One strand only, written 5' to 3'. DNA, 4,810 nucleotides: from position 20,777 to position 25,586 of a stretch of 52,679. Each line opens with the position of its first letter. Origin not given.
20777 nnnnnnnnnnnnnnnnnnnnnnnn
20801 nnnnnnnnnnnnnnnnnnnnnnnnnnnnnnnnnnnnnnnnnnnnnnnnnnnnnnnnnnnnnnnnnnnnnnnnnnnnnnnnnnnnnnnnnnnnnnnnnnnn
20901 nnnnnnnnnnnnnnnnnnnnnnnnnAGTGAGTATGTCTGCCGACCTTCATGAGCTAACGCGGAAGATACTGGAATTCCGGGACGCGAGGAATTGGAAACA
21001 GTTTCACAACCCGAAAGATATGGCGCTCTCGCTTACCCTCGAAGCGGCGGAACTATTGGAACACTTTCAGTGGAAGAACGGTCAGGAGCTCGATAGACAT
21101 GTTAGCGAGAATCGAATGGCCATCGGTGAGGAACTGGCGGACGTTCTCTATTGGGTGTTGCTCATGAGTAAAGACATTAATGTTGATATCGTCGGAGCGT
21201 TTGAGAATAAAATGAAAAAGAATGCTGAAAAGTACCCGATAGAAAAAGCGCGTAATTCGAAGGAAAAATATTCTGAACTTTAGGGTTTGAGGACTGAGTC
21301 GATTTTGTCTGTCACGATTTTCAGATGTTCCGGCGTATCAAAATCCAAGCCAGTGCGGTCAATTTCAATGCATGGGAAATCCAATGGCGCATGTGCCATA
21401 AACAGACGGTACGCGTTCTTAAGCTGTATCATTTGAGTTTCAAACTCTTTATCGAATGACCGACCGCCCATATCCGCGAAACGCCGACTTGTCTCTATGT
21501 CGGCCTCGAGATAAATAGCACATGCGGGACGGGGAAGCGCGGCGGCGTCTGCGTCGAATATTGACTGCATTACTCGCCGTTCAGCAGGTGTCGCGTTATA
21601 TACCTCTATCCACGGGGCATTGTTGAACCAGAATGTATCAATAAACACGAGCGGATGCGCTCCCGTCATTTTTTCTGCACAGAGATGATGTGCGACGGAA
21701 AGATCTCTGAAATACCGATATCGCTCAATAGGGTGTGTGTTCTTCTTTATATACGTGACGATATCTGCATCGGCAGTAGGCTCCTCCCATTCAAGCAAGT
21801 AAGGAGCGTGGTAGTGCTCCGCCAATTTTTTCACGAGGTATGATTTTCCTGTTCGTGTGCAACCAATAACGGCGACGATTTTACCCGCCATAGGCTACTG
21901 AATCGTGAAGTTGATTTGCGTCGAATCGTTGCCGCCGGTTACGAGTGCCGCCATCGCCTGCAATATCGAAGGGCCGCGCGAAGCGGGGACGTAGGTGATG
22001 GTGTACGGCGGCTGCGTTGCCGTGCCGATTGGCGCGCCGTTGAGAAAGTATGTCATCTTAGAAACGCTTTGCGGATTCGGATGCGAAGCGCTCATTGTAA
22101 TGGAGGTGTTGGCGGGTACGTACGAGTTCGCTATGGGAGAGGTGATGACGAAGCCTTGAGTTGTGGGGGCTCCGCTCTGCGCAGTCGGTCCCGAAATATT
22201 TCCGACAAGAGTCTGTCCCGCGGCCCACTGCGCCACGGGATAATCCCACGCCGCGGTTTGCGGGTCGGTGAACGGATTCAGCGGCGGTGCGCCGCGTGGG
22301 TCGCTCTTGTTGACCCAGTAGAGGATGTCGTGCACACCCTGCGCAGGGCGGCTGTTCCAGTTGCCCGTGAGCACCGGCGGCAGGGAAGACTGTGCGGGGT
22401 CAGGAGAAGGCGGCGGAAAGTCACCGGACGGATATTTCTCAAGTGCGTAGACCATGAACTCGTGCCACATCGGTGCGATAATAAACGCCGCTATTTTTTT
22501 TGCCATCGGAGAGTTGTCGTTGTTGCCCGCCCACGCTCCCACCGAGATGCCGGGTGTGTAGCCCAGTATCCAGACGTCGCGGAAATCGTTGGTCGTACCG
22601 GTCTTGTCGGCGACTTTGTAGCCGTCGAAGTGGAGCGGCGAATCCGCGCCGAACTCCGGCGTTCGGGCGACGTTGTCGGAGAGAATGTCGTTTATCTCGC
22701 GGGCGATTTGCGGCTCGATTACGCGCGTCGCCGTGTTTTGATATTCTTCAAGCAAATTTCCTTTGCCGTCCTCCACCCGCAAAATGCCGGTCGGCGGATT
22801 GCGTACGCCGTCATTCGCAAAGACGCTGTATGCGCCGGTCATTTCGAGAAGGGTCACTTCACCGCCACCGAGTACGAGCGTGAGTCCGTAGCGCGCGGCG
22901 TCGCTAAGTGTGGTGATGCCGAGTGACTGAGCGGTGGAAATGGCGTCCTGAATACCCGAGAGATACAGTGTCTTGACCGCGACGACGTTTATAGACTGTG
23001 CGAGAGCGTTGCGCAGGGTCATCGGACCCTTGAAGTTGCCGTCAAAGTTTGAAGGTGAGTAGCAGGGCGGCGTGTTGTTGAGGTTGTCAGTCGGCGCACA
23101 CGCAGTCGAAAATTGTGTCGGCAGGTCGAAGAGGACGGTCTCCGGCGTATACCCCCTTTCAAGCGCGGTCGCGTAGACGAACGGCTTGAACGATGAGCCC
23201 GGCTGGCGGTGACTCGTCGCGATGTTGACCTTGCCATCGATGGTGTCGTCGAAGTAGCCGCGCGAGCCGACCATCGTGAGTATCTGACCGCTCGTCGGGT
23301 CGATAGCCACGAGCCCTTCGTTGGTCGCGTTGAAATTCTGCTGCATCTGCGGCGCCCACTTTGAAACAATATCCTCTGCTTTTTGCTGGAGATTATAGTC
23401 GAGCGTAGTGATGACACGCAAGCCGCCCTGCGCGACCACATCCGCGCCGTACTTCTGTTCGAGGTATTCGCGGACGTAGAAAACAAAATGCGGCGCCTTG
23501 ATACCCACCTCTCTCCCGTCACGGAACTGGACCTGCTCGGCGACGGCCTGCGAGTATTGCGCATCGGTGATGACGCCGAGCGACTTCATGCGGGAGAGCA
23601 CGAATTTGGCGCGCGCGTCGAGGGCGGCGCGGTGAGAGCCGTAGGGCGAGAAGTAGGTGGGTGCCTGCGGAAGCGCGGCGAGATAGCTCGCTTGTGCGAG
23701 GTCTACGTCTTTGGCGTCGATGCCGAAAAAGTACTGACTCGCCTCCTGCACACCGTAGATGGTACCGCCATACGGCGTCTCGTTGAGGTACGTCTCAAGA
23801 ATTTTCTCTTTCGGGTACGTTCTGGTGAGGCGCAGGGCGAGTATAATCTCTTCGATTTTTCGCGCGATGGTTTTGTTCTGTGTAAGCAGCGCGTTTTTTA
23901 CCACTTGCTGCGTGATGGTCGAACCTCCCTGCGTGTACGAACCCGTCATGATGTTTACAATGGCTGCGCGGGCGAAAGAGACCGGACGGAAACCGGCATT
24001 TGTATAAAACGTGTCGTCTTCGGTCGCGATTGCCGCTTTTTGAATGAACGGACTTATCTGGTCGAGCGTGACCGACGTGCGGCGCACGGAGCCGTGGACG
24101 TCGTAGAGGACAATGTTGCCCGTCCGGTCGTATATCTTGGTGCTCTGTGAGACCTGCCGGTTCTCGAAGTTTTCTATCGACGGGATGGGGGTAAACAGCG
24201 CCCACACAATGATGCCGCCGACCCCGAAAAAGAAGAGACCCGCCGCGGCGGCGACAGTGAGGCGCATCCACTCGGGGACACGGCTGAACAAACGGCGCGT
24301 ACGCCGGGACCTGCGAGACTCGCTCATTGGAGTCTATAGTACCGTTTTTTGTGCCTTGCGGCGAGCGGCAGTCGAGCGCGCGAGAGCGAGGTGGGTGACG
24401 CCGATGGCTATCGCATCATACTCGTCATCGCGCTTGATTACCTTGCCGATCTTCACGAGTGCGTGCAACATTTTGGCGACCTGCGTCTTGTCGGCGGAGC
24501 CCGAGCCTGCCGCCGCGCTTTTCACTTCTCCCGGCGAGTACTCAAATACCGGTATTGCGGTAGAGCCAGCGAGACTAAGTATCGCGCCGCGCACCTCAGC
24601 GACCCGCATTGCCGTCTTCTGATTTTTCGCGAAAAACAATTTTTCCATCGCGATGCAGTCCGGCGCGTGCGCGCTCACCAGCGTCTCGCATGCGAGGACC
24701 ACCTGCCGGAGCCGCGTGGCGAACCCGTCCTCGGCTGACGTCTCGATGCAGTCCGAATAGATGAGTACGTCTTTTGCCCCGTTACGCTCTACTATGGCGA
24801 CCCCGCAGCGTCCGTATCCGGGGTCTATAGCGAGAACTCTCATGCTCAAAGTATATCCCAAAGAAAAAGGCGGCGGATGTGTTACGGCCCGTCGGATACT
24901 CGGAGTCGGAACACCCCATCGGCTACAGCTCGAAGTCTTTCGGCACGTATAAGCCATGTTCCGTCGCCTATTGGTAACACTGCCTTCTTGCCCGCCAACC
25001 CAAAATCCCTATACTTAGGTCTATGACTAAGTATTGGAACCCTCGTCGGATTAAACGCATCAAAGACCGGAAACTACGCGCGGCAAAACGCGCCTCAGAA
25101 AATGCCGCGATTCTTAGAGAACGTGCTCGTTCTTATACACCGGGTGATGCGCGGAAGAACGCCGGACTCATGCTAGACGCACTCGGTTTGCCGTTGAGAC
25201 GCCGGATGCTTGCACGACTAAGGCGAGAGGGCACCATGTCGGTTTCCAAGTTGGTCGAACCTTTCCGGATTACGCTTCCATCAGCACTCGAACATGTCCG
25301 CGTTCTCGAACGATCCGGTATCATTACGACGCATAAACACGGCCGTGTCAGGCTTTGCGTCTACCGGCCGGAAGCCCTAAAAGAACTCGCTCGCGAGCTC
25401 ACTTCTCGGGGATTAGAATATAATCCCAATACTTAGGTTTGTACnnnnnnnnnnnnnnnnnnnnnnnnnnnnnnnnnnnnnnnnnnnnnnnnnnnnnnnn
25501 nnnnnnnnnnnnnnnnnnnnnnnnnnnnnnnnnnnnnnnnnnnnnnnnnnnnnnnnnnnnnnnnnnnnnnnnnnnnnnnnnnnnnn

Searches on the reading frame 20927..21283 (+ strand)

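Call 56: search_protein_families(library=pfam, proteins=[window:20927-21283:+], max_evalue=0.001)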
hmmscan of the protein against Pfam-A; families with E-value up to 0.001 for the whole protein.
window:20927-21283:+ (118 aa): 2 families
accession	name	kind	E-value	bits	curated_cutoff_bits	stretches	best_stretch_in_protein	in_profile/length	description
PF12643.12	MazG-like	-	2.1e-17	63.5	27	1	35-118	2-85/85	MazG-like family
PF03819.22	MazG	-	1e-05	26.2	22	1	29-104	3-71/74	MazG nucleotide pyrophosphohydrolase domain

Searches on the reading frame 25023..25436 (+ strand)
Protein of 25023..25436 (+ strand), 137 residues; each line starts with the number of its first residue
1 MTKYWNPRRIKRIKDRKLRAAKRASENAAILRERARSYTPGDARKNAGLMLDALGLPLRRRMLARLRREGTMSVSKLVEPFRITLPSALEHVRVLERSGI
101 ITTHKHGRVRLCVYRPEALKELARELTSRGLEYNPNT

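Call 56: search_protein_families(library=pfam, proteins=[window:25023-25436:+], max_evalue=0.001)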
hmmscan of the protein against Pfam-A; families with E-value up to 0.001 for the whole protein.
window:25023-25436:+ (137 aa): 3 families
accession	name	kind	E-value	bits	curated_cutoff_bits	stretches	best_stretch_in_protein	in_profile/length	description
PF12840.13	HTH_20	-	1.1e-09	38.6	27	1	57-103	4-50/51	Helix-turn-helix domain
PF13412.12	HTH_24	-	0.00075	19.5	21.9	0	58-102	4-48/48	Winged helix-turn-helix DNA-binding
PF01022.26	HTH_5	-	0.00095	19.4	22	0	57-102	2-46/47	Bacterial regulatory protein, arsR family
